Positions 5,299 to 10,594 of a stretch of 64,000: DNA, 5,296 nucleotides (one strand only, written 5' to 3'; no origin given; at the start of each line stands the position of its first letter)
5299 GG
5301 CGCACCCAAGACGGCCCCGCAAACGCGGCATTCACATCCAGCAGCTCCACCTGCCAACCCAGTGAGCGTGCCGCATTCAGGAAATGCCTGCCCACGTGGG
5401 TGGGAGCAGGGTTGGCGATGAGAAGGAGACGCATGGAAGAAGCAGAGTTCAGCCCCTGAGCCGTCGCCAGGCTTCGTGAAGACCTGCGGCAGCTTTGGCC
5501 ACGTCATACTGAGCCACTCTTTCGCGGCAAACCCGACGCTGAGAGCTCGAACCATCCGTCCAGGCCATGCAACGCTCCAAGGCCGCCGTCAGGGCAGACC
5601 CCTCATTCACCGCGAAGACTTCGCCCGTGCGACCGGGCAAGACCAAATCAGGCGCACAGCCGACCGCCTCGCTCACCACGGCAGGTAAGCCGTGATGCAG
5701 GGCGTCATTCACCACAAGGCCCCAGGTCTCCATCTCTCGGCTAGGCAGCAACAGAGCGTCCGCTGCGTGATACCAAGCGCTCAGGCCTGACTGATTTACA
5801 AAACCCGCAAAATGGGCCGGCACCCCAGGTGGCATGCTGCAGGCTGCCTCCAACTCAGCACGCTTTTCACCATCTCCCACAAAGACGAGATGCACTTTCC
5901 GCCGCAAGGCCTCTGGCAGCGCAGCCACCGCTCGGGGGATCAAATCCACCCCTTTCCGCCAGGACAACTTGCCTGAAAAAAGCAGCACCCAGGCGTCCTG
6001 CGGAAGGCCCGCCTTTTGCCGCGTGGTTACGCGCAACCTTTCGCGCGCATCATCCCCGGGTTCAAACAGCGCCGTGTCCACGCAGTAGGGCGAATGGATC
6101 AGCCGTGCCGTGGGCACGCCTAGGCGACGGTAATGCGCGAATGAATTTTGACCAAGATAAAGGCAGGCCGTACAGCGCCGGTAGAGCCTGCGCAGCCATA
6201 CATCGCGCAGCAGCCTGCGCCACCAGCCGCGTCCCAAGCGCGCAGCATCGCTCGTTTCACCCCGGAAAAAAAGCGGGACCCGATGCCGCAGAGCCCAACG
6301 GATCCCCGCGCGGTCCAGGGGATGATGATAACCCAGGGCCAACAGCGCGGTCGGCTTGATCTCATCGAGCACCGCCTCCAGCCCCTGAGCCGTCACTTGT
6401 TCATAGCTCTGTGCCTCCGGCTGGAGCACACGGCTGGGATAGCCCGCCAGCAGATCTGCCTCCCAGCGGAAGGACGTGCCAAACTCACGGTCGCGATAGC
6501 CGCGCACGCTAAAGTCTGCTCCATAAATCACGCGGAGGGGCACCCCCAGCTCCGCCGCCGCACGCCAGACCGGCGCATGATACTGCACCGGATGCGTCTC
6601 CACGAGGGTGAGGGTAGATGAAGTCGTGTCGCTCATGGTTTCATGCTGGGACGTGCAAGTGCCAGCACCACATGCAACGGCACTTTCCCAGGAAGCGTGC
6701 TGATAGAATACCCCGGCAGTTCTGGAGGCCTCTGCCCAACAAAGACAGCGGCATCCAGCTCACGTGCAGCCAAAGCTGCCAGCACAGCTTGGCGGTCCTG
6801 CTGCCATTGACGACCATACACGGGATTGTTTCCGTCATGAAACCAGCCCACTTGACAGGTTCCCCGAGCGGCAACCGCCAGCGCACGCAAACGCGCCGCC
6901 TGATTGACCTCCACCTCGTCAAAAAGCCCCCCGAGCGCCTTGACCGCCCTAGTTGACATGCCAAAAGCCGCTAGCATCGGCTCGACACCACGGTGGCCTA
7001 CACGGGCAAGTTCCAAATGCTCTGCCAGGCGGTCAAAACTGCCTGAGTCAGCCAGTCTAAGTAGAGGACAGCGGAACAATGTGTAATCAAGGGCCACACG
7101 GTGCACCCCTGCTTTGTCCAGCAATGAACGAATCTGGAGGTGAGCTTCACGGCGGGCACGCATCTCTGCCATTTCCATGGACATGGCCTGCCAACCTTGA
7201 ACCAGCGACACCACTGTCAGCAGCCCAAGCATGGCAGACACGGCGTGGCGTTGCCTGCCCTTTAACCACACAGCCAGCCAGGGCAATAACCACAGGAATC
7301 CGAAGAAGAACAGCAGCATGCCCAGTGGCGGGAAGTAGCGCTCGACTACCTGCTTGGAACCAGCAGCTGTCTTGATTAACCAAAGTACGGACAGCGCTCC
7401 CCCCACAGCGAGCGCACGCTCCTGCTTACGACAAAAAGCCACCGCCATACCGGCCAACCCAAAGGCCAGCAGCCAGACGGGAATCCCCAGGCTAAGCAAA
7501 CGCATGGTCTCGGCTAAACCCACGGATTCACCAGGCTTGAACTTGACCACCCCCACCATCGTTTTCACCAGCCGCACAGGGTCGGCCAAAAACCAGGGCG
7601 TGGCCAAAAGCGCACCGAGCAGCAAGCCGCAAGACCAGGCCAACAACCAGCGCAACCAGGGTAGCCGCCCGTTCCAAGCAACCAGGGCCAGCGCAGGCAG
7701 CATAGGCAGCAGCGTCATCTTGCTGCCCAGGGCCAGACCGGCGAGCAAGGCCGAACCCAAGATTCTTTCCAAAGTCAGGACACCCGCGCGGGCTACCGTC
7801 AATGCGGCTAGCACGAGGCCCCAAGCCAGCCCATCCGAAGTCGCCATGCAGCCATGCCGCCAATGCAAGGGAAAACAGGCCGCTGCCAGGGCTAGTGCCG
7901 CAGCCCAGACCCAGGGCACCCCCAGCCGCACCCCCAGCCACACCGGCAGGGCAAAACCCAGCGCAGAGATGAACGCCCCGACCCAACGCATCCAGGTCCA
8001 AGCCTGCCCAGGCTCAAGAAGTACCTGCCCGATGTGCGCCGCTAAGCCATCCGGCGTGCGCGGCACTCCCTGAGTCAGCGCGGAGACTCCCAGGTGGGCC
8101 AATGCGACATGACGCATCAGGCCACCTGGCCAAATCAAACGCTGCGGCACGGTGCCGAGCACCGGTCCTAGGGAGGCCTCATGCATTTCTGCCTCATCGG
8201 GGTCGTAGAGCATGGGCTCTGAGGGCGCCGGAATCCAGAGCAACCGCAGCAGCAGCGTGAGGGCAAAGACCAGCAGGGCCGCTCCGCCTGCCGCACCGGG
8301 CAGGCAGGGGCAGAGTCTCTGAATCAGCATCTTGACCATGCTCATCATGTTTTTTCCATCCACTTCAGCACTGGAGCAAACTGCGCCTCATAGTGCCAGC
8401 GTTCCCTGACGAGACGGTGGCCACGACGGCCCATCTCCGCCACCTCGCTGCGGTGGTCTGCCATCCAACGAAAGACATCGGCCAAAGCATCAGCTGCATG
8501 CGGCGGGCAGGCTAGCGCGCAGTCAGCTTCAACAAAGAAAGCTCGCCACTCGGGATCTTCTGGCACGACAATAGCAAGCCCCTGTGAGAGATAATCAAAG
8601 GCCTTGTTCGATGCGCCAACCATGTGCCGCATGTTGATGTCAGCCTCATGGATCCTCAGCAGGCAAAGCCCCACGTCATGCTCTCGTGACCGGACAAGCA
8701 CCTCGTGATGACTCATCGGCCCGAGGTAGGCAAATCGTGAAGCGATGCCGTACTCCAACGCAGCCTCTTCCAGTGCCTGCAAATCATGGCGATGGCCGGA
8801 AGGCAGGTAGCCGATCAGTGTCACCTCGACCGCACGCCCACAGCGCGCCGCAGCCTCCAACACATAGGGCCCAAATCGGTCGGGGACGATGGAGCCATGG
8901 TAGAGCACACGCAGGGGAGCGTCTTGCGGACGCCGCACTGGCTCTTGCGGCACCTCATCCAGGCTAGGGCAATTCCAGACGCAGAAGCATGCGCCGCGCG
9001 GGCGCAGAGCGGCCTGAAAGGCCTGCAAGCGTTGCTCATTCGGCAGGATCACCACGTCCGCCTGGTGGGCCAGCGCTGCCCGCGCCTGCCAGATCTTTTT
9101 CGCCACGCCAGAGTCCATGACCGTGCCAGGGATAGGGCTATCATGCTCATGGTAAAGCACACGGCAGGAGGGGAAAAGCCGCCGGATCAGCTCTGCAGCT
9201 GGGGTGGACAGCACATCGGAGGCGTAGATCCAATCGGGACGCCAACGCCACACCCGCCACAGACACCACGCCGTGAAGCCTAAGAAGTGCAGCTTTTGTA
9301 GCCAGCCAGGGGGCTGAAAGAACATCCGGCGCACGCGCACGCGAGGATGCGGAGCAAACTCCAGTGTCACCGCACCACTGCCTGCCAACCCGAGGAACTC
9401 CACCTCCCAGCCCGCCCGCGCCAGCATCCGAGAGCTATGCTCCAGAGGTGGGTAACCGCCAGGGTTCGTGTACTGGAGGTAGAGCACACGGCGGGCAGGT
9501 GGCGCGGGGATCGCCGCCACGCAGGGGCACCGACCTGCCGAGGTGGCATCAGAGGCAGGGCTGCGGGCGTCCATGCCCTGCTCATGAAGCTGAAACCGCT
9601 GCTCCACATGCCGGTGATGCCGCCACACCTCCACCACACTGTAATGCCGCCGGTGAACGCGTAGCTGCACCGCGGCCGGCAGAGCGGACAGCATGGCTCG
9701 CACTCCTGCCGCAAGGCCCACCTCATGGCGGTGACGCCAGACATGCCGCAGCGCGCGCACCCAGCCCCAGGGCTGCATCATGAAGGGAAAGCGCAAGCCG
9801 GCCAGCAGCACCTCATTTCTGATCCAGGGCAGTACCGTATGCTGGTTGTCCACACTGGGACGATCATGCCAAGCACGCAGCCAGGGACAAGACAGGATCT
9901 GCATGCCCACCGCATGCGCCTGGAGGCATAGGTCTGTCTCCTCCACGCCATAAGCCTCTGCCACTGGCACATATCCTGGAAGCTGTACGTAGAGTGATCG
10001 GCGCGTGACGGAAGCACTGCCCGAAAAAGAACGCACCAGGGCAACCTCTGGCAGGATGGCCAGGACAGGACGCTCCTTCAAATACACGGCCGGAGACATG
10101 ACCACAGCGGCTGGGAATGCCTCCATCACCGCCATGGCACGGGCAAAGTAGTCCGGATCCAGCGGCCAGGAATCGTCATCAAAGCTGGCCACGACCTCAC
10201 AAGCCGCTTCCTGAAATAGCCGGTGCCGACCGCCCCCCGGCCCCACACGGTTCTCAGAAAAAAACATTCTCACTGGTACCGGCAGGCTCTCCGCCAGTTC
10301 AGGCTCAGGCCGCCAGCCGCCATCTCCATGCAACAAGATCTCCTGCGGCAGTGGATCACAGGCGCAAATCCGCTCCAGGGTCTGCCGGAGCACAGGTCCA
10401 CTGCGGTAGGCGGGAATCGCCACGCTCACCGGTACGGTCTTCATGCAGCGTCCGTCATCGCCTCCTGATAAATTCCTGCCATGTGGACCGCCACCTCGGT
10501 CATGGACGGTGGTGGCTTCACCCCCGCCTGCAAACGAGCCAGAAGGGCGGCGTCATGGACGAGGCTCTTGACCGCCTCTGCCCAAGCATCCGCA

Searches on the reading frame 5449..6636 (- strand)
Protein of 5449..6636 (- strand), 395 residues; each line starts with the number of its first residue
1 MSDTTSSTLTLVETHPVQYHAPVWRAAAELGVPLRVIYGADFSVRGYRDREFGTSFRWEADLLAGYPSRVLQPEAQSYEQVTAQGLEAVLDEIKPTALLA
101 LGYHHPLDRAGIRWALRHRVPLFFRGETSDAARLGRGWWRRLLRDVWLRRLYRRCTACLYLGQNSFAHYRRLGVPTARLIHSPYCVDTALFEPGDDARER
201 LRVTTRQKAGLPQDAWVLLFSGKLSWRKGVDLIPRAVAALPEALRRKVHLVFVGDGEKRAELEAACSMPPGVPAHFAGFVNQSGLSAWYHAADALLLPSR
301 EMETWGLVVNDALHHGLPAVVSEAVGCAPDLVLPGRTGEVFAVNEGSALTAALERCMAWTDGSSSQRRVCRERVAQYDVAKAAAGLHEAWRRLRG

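Call 80: search_protein_families(library=pfam, proteins=[window:5449-6636:-], max_evalue=0.00001)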
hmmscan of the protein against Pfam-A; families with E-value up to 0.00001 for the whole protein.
window:5449-6636:- (395 aa): 3 families
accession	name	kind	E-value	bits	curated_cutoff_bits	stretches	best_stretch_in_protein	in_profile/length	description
PF00534.26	Glycos_transf_1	-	1.9e-24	86.6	26.4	1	205-357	5-156/172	Glycosyl transferases group 1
PF13692.12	Glyco_trans_1_4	-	1.4e-22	81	27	1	217-357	3-140/142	Glycosyl transferases group 1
PF20706.3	GT4-conflict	-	6.1e-08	32.5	26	1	187-332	173-321/385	Family 4 Glycosyltransferase in conflict systems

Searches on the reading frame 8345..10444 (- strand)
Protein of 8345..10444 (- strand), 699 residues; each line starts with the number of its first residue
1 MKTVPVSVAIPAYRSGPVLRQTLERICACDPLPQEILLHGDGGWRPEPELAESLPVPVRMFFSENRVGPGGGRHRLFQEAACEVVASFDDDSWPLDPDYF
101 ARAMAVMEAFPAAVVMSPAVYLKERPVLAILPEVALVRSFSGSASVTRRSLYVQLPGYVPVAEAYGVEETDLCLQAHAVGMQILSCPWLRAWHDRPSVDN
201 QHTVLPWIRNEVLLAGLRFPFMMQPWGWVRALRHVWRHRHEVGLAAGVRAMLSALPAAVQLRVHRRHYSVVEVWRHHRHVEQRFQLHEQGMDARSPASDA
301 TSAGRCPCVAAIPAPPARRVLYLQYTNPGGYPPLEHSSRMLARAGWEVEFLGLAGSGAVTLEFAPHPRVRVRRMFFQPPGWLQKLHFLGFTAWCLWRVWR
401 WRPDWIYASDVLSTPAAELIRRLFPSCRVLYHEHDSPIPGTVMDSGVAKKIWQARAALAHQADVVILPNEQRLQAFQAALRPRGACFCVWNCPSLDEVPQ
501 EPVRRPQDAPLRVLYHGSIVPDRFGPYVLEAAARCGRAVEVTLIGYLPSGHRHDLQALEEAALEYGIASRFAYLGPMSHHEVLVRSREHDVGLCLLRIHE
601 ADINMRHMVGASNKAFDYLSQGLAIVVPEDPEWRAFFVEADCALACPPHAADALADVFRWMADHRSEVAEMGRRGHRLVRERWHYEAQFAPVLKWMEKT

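Call 80: search_protein_families(library=pfam, proteins=[window:8345-10444:-], max_evalue=0.00001)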
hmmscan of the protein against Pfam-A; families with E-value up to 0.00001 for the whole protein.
window:8345-10444:- (699 aa): 2 families
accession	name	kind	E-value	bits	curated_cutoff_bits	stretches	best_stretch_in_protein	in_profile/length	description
PF00535.33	Glycos_transf_2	-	1.7e-11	44.8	23.3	1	7-120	1-117/168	Glycosyl transferase family 2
PF13524.12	Glyco_trans_1_2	-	1.4e-06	28.8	25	0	570-690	28-140/144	Glycosyl transferase-like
